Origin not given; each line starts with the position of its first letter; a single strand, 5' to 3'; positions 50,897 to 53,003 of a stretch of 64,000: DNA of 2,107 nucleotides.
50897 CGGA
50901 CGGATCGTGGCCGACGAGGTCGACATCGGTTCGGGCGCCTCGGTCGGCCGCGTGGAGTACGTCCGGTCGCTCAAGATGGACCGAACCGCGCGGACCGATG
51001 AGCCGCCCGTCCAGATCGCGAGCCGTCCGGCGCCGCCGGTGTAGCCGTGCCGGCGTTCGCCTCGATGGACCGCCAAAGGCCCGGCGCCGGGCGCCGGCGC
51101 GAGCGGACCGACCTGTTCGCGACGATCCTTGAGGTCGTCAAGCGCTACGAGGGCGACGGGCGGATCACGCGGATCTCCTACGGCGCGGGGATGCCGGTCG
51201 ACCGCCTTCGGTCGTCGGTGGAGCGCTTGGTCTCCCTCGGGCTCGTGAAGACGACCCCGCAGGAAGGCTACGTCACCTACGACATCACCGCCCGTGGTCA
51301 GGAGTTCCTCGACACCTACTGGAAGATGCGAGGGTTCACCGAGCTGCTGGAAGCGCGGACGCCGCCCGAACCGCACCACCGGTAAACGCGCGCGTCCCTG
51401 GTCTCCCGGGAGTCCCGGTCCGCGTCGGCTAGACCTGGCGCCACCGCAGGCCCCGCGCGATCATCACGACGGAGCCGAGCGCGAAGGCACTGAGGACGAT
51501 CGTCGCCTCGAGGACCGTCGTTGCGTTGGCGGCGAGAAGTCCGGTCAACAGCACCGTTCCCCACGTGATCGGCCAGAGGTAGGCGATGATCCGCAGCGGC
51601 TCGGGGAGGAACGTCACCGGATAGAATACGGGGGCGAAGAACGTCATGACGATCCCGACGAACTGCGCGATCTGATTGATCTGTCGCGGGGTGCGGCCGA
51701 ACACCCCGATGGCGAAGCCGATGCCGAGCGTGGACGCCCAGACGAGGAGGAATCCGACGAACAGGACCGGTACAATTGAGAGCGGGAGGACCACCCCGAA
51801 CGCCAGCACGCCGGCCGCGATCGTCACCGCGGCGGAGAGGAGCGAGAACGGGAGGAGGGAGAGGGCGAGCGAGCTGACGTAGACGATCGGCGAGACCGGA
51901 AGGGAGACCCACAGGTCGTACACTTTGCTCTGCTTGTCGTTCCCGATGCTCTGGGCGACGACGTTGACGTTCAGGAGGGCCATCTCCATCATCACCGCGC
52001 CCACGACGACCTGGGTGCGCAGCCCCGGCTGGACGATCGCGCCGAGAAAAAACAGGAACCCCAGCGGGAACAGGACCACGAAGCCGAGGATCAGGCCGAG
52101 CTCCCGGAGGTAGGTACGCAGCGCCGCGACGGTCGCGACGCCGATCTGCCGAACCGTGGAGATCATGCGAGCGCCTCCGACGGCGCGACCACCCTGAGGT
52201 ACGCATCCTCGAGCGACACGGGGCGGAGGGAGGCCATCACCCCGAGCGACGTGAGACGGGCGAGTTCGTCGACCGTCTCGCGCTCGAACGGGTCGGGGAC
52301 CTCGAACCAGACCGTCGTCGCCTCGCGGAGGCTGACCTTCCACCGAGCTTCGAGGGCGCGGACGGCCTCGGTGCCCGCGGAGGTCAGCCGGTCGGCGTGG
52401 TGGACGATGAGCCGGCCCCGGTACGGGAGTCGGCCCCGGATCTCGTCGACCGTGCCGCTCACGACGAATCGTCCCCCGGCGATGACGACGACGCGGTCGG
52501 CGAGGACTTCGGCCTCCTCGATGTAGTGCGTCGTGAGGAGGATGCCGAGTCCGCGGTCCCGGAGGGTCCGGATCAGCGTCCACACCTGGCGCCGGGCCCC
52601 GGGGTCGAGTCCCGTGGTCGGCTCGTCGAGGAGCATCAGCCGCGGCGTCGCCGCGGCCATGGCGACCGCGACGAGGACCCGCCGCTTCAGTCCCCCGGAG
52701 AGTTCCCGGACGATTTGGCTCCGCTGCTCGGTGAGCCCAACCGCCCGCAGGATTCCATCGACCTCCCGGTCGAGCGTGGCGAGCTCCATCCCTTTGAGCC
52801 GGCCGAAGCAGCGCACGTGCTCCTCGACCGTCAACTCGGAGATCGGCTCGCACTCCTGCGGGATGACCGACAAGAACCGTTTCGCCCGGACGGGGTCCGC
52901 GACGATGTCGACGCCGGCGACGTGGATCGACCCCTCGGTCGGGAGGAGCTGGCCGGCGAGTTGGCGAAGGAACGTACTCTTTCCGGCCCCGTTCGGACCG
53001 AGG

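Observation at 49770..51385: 407-aa poly-bactofilin-like beta-helix protein with a dedicated wHTH gene and an upstream perfect inverted repeat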

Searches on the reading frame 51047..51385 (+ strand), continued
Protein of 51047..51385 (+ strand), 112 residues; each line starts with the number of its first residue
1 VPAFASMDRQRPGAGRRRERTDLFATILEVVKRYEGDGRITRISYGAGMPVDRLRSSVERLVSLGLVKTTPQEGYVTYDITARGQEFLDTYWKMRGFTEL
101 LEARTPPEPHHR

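Call 85: search_protein_families(library=phrogs, proteins=[window:51047-51382:+], max_evalue=0.01)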
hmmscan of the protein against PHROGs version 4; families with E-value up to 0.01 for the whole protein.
window:51047-51382:+ (112 aa): 3 families
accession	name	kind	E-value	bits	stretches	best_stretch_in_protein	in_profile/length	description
phrog_2440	-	transcription regulation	9.2e-05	23.4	1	26-91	32-98/126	transcriptional regulator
phrog_4278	-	unknown function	0.00082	20.2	1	38-95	54-111/127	-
phrog_35756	-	unknown function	0.0067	17.3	1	17-90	15-84/144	-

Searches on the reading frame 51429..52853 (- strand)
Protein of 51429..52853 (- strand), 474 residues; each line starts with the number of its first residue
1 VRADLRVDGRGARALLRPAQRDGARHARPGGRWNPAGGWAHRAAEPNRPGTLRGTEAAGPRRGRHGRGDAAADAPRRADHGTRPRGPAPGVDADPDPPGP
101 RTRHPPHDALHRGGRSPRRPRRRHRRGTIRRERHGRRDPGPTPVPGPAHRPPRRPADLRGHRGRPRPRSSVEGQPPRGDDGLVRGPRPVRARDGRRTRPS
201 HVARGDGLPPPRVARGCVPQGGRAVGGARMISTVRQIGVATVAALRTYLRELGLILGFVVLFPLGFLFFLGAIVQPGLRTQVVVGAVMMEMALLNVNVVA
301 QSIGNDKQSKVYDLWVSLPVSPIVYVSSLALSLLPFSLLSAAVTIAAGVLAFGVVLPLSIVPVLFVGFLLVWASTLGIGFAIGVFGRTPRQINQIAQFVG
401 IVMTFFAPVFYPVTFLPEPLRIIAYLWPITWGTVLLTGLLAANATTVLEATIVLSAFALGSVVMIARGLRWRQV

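Call 3: search_protein_families(library=pfam, proteins=[window:51429-52853:-], max_evalue=1)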
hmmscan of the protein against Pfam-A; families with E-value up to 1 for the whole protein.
window:51429-52853:- (474 aa): 2 families
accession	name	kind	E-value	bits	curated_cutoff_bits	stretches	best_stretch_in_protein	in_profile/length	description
PF12698.13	ABC2_membrane_3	-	6.8e-14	52.1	31.6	1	281-465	162-345/347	ABC-2 family transporter protein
PF01061.29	ABC2_membrane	-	7.3e-14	52.2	26.9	1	236-438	2-208/211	ABC-2 type transporter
